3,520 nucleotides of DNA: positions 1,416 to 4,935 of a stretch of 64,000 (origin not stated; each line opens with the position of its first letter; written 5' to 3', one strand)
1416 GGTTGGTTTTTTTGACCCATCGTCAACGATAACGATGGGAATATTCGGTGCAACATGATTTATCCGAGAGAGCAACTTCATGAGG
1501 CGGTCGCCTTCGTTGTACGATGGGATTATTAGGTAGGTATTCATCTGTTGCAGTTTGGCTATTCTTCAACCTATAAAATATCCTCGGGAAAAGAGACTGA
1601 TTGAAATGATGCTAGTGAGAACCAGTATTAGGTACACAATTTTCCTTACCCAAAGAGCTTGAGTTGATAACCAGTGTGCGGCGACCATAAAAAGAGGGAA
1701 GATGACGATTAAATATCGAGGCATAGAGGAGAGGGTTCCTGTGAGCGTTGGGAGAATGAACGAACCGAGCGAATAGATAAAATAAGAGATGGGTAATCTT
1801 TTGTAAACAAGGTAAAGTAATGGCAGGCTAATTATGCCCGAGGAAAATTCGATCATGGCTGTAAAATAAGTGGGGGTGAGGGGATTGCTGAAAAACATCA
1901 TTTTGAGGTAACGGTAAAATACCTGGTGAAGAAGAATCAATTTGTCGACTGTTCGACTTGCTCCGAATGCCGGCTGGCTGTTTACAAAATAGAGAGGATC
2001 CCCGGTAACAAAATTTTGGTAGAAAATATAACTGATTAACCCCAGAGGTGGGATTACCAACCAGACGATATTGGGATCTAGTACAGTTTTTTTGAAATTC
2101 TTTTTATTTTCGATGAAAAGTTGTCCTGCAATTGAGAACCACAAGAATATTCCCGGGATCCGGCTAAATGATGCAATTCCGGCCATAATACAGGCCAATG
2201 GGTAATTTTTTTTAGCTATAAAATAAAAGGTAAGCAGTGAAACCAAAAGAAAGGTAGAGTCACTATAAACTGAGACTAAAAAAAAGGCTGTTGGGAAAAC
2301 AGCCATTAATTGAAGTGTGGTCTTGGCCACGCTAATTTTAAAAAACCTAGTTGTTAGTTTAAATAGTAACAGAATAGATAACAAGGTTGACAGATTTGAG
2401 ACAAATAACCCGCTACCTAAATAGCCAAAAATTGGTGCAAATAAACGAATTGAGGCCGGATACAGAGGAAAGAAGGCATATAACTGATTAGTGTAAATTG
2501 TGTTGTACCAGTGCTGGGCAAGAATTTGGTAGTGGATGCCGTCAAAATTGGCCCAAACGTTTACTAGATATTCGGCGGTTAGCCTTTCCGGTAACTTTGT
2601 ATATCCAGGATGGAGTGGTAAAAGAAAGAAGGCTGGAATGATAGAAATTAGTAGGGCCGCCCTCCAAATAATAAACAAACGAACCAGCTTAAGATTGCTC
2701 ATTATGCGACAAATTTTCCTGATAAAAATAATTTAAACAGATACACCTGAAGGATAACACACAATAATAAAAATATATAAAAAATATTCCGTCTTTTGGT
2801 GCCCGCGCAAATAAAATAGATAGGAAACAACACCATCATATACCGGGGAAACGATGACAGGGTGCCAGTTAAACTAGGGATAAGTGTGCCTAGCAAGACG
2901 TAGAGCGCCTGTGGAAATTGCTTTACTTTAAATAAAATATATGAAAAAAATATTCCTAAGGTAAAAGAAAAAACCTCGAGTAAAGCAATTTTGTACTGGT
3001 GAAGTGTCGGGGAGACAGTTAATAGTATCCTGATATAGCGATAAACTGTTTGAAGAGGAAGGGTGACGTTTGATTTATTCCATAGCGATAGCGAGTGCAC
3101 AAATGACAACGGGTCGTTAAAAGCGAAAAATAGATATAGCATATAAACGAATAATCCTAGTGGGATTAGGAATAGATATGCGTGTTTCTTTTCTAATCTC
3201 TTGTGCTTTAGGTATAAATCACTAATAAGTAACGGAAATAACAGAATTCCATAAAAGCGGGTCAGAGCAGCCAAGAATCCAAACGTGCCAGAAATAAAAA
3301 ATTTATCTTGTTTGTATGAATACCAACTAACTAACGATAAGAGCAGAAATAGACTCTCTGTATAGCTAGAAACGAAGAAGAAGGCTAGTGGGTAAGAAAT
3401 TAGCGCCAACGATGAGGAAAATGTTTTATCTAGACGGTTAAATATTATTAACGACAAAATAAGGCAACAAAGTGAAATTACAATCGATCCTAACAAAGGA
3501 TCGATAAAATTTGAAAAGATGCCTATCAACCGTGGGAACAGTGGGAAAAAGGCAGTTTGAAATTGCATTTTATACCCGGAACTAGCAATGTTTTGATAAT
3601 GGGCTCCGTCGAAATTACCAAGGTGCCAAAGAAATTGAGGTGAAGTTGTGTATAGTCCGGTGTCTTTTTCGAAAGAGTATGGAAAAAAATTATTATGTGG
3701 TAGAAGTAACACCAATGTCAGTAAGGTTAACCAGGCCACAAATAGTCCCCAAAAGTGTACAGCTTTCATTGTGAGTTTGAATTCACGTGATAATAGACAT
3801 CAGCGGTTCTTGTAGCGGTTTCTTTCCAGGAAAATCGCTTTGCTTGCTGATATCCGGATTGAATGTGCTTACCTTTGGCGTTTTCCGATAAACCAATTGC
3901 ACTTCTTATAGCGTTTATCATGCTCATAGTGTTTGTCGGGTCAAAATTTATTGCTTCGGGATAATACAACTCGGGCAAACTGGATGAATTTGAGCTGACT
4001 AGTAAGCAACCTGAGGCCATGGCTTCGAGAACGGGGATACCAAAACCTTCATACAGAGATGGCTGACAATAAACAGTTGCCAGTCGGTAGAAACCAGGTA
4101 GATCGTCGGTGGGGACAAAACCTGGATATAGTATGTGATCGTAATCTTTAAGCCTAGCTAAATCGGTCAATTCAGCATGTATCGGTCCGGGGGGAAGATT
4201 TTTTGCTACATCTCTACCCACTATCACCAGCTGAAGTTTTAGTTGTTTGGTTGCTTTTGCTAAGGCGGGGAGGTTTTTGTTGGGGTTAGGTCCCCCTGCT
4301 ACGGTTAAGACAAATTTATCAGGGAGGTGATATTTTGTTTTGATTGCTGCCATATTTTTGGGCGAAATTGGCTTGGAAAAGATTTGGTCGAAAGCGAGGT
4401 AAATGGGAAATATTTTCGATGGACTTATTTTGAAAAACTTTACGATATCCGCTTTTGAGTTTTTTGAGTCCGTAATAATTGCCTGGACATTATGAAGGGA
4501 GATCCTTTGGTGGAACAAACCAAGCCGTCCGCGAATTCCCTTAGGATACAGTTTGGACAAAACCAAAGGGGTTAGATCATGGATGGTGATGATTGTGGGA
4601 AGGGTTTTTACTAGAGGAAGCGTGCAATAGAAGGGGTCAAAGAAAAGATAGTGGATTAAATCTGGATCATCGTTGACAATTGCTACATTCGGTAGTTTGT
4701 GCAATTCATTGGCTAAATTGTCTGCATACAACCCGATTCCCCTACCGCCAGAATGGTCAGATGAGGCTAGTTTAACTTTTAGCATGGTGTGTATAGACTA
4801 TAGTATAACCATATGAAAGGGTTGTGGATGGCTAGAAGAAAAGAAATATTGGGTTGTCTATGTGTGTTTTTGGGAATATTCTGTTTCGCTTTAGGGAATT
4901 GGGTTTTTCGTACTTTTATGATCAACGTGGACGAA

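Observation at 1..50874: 50-kb glycosylation super-island: 11 GT2, 2 GT4, one Wzx and about 23 large polytopic membrane proteins, of which ~19 form GT-C-like paralog families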

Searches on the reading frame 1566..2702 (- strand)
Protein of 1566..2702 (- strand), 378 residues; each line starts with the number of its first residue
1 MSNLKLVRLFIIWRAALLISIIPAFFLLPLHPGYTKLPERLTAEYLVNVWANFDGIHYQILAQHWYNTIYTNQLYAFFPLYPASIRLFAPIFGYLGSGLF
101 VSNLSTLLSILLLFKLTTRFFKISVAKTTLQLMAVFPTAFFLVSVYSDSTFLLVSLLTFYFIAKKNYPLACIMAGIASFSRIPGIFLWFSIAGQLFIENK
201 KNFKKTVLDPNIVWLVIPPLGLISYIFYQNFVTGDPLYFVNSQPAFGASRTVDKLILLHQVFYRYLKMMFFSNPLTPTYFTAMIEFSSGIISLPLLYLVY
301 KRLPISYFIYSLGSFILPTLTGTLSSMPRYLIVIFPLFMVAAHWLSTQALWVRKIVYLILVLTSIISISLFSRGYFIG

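Call 4: search_protein_families(library=pfam, max_evalue=0.01, proteins=[window:1566-2702:-])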
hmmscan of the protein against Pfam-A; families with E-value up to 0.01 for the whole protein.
window:1566-2702:- (378 aa): 0 families

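Call 10: search_protein_families(library=ncbifam, max_evalue=0.01, proteins=[window:1566-2702:-])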
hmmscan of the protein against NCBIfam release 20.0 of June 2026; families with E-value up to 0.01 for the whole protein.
window:1566-2702:- (378 aa): 1 family
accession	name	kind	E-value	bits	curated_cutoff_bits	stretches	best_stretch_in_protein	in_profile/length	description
NF047440.1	LA3751_2_3_fam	subfamily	0.00013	21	200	1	64-369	68-380/460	LA_3751/LA_3752 family putative glycosyltransferase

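Call 22: search_solved_structures(query=A3, max_evalue=1)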
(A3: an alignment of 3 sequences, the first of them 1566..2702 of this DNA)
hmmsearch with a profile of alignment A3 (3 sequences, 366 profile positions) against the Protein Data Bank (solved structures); distinct sequences matched with E-value up to 1: 2.
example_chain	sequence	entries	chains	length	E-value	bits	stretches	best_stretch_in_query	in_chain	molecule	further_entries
7qf7_A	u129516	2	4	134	0.45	13.1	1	42-68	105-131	Protein phosphatase 1 regulatory subunit 3C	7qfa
7qm2_B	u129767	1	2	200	0.82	12.2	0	42-68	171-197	Protein phosphatase 1 regulatory subunit 3C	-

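Call 34: search_protein_families(library=pfam, max_evalue=5, proteins=[window:1566-2702:-])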
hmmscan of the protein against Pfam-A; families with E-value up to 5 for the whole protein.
window:1566-2702:- (378 aa): 0 families

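Call 103: search_protein_families(library=pfam, max_evalue=1, proteins=[L083:12056-13732:+, L083:17703-19673:+, L083:11130-11918:+, L083:14563-15399:+])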
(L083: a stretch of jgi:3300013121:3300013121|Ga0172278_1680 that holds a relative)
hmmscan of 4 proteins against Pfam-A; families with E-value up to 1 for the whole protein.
L083:12056-13732:+ (558 aa): 0 families

L083:17703-19673:+ (656 aa): 9 families
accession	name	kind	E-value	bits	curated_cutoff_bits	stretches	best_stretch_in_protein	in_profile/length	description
PF00535.33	Glycos_transf_2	-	3.2e-13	50.4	23.3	1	7-134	1-127/168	Glycosyl transferase family 2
PF02709.20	Glyco_transf_7C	-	4.3e-08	33.1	23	1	155-215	17-77/78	N-terminal domain of galactosyltransferase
PF10111.15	Glyco_tranf_2_2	-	4.5e-07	30.1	27.3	1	7-195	1-201/276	Glycosyltransferase like family 2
PF13489.12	Methyltransf_23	-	2.6e-05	24.5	27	1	523-604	81-162/164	Methyltransferase domain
PF09458.16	H_lectin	-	0.025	15.1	24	0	342-371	13-42/67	H-type lectin domain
PF13733.12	Glyco_transf_7N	-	0.05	13.7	27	1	5-69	48-109/134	N-terminal region of glycosyl transferase group 7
PF08241.18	Methyltransf_11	-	0.055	14.6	21.2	1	522-558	59-93/95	Methyltransferase domain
PF08242.18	Methyltransf_12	-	0.16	13.2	30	1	525-558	67-98/98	Methyltransferase domain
PF20469.4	OLD-like_TOPRIM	-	0.2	12.6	23.2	0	21-66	16-63/67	Overcoming lysogenization defect protein-like, TOPRIM domain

L083:11130-11918:+ (262 aa): 9 families
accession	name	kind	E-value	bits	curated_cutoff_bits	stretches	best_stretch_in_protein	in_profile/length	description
PF05050.19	Methyltransf_21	-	1.8e-15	57.9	22.7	1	81-237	1-171/173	Methyltransferase FkbM domain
PF05575.17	V_cholerae_RfbT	-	2.9e-05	24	27.9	1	71-198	74-207/286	Vibrio cholerae RfbT protein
PF02475.24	TRM5-TYW2_MTfase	-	0.0003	21.2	28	1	77-127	38-88/164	TRM5/TYW2 methyltransferase domain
PF05175.20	MTS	-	0.00036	20.6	23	1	71-131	27-87/170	Methyltransferase small domain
PF13383.12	Methyltransf_22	-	0.0025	17.9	22.4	1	123-197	112-190/252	Methyltransferase domain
PF02390.23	Methyltransf_4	-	0.047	13.6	24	1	77-134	3-60/173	Putative methyltransferase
PF13847.12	Methyltransf_31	-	0.056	13.6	27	1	77-128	5-57/145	Methyltransferase domain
PF01728.25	FtsJ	-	0.09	13.1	24.1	1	66-125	13-76/181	FtsJ-like methyltransferase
PF08242.18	Methyltransf_12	-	0.097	13.8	30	1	80-137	1-58/98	Methyltransferase domain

L083:14563-15399:+ (278 aa): 3 families
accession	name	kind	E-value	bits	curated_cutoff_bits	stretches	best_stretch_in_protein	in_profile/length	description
PF01061.29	ABC2_membrane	-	2.9e-16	60.1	26.9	1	32-233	3-205/211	ABC-2 type transporter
PF12698.13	ABC2_membrane_3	-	0.0021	17.7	31.6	1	86-258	163-343/347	ABC-2 family transporter protein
PF24188.1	DUF7416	-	0.026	14.6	27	1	16-46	6-36/69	Family of unknown function (DUF7416)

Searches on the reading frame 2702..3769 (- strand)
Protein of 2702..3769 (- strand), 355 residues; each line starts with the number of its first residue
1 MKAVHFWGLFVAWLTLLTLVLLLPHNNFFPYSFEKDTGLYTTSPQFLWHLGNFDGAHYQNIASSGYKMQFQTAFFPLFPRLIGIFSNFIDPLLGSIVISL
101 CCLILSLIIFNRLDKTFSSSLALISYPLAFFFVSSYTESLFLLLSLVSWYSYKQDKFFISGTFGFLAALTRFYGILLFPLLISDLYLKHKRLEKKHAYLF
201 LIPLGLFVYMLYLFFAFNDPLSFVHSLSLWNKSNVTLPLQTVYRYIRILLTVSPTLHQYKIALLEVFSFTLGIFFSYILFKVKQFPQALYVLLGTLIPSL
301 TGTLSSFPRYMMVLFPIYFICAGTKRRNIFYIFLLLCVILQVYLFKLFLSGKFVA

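Call 4: search_protein_families(library=pfam, max_evalue=0.01, proteins=[window:2702-3769:-])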
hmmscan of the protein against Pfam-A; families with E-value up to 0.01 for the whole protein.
window:2702-3769:- (355 aa): 0 families

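Call 10: search_protein_families(library=ncbifam, max_evalue=0.01, proteins=[window:2702-3769:-])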
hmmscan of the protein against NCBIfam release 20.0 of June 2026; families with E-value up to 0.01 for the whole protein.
window:2702-3769:- (355 aa): 1 family
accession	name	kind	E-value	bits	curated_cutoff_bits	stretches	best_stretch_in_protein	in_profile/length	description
NF046093.1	AZOBR_p60025_fam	subfamily_domain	3.1e-06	26.6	150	1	79-207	98-230/232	AZOBR_p60025 family cell surface glycopolymer formation protein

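Call 34: search_protein_families(library=pfam, max_evalue=5, proteins=[window:2702-3769:-])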
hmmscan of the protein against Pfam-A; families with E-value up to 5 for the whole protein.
window:2702-3769:- (355 aa): 1 family
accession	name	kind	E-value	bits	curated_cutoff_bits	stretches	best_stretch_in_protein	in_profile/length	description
PF04188.19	Mannosyl_trans2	-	3.6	7.3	22.4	1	44-176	52-204/443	Mannosyltransferase (PIG-V)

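Call 103: search_protein_families(library=pfam, max_evalue=1, proteins=[L083:12056-13732:+, L083:17703-19673:+, L083:11130-11918:+, L083:14563-15399:+])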
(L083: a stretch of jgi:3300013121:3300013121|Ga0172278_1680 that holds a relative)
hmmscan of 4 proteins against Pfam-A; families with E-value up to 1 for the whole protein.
L083:12056-13732:+ (558 aa): 0 families

L083:17703-19673:+ (656 aa): 9 families
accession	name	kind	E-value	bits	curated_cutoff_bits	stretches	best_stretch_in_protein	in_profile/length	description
PF00535.33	Glycos_transf_2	-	3.2e-13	50.4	23.3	1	7-134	1-127/168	Glycosyl transferase family 2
PF02709.20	Glyco_transf_7C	-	4.3e-08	33.1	23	1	155-215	17-77/78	N-terminal domain of galactosyltransferase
PF10111.15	Glyco_tranf_2_2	-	4.5e-07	30.1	27.3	1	7-195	1-201/276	Glycosyltransferase like family 2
PF13489.12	Methyltransf_23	-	2.6e-05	24.5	27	1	523-604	81-162/164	Methyltransferase domain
PF09458.16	H_lectin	-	0.025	15.1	24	0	342-371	13-42/67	H-type lectin domain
PF13733.12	Glyco_transf_7N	-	0.05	13.7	27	1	5-69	48-109/134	N-terminal region of glycosyl transferase group 7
PF08241.18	Methyltransf_11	-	0.055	14.6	21.2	1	522-558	59-93/95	Methyltransferase domain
PF08242.18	Methyltransf_12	-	0.16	13.2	30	1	525-558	67-98/98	Methyltransferase domain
PF20469.4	OLD-like_TOPRIM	-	0.2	12.6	23.2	0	21-66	16-63/67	Overcoming lysogenization defect protein-like, TOPRIM domain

L083:11130-11918:+ (262 aa): 9 families
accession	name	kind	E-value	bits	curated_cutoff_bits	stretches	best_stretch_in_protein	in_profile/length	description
PF05050.19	Methyltransf_21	-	1.8e-15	57.9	22.7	1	81-237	1-171/173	Methyltransferase FkbM domain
PF05575.17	V_cholerae_RfbT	-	2.9e-05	24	27.9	1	71-198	74-207/286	Vibrio cholerae RfbT protein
PF02475.24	TRM5-TYW2_MTfase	-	0.0003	21.2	28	1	77-127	38-88/164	TRM5/TYW2 methyltransferase domain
PF05175.20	MTS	-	0.00036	20.6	23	1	71-131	27-87/170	Methyltransferase small domain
PF13383.12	Methyltransf_22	-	0.0025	17.9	22.4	1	123-197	112-190/252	Methyltransferase domain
PF02390.23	Methyltransf_4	-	0.047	13.6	24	1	77-134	3-60/173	Putative methyltransferase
PF13847.12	Methyltransf_31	-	0.056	13.6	27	1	77-128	5-57/145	Methyltransferase domain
PF01728.25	FtsJ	-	0.09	13.1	24.1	1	66-125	13-76/181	FtsJ-like methyltransferase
PF08242.18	Methyltransf_12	-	0.097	13.8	30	1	80-137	1-58/98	Methyltransferase domain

L083:14563-15399:+ (278 aa): 3 families
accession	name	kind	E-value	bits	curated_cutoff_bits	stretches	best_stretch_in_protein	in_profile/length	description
PF01061.29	ABC2_membrane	-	2.9e-16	60.1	26.9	1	32-233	3-205/211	ABC-2 type transporter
PF12698.13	ABC2_membrane_3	-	0.0021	17.7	31.6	1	86-258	163-343/347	ABC-2 family transporter protein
PF24188.1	DUF7416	-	0.026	14.6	27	1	16-46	6-36/69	Family of unknown function (DUF7416)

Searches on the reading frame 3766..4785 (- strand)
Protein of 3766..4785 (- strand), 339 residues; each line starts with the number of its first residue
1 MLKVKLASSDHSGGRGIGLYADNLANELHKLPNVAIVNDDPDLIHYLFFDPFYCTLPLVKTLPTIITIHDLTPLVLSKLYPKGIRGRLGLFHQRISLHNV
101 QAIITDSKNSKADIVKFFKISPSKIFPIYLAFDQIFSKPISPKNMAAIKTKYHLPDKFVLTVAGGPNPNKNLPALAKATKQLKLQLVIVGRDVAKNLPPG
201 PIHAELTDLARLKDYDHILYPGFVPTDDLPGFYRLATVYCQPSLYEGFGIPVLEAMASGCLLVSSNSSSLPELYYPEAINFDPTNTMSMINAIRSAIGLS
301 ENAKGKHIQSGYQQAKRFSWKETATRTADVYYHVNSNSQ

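Call 4: search_protein_families(library=pfam, max_evalue=0.01, proteins=[window:3766-4785:-])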
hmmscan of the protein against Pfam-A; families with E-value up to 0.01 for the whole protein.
window:3766-4785:- (339 aa): 4 families
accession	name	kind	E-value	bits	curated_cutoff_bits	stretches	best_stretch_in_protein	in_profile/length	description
PF00534.26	Glycos_transf_1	-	4.6e-21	75.5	26.4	1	156-300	14-159/172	Glycosyl transferases group 1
PF13692.12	Glyco_trans_1_4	-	8.8e-19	68.6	27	1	160-295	4-138/142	Glycosyl transferases group 1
PF13439.12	Glyco_transf_4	-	6.3e-08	33.3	28.5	1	38-132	70-166/170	Glycosyltransferase Family 4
PF13524.12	Glyco_trans_1_2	-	0.00018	21.9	25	1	181-277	11-92/144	Glycosyl transferase-like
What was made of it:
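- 3766..4785 (-): GT4 (GT-B) cytoplasmic glycosyltransferase. PF00534 4.6e-21 (call 4)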

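Call 103: search_protein_families(library=pfam, max_evalue=1, proteins=[L083:12056-13732:+, L083:17703-19673:+, L083:11130-11918:+, L083:14563-15399:+])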
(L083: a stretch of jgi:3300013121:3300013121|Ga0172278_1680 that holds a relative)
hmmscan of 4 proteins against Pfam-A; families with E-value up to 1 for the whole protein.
L083:12056-13732:+ (558 aa): 0 families

L083:17703-19673:+ (656 aa): 9 families
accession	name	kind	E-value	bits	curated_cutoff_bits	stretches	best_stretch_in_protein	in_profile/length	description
PF00535.33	Glycos_transf_2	-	3.2e-13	50.4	23.3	1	7-134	1-127/168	Glycosyl transferase family 2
PF02709.20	Glyco_transf_7C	-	4.3e-08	33.1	23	1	155-215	17-77/78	N-terminal domain of galactosyltransferase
PF10111.15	Glyco_tranf_2_2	-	4.5e-07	30.1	27.3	1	7-195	1-201/276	Glycosyltransferase like family 2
PF13489.12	Methyltransf_23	-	2.6e-05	24.5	27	1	523-604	81-162/164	Methyltransferase domain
PF09458.16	H_lectin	-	0.025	15.1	24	0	342-371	13-42/67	H-type lectin domain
PF13733.12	Glyco_transf_7N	-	0.05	13.7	27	1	5-69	48-109/134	N-terminal region of glycosyl transferase group 7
PF08241.18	Methyltransf_11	-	0.055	14.6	21.2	1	522-558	59-93/95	Methyltransferase domain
PF08242.18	Methyltransf_12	-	0.16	13.2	30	1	525-558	67-98/98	Methyltransferase domain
PF20469.4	OLD-like_TOPRIM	-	0.2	12.6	23.2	0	21-66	16-63/67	Overcoming lysogenization defect protein-like, TOPRIM domain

L083:11130-11918:+ (262 aa): 9 families
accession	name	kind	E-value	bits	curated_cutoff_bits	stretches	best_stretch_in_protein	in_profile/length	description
PF05050.19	Methyltransf_21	-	1.8e-15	57.9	22.7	1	81-237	1-171/173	Methyltransferase FkbM domain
PF05575.17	V_cholerae_RfbT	-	2.9e-05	24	27.9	1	71-198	74-207/286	Vibrio cholerae RfbT protein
PF02475.24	TRM5-TYW2_MTfase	-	0.0003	21.2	28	1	77-127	38-88/164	TRM5/TYW2 methyltransferase domain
PF05175.20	MTS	-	0.00036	20.6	23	1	71-131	27-87/170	Methyltransferase small domain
PF13383.12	Methyltransf_22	-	0.0025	17.9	22.4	1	123-197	112-190/252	Methyltransferase domain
PF02390.23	Methyltransf_4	-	0.047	13.6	24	1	77-134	3-60/173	Putative methyltransferase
PF13847.12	Methyltransf_31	-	0.056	13.6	27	1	77-128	5-57/145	Methyltransferase domain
PF01728.25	FtsJ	-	0.09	13.1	24.1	1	66-125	13-76/181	FtsJ-like methyltransferase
PF08242.18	Methyltransf_12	-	0.097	13.8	30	1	80-137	1-58/98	Methyltransferase domain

L083:14563-15399:+ (278 aa): 3 families
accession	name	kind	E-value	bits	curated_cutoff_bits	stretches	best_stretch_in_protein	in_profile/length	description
PF01061.29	ABC2_membrane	-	2.9e-16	60.1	26.9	1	32-233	3-205/211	ABC-2 type transporter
PF12698.13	ABC2_membrane_3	-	0.0021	17.7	31.6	1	86-258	163-343/347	ABC-2 family transporter protein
PF24188.1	DUF7416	-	0.026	14.6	27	1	16-46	6-36/69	Family of unknown function (DUF7416)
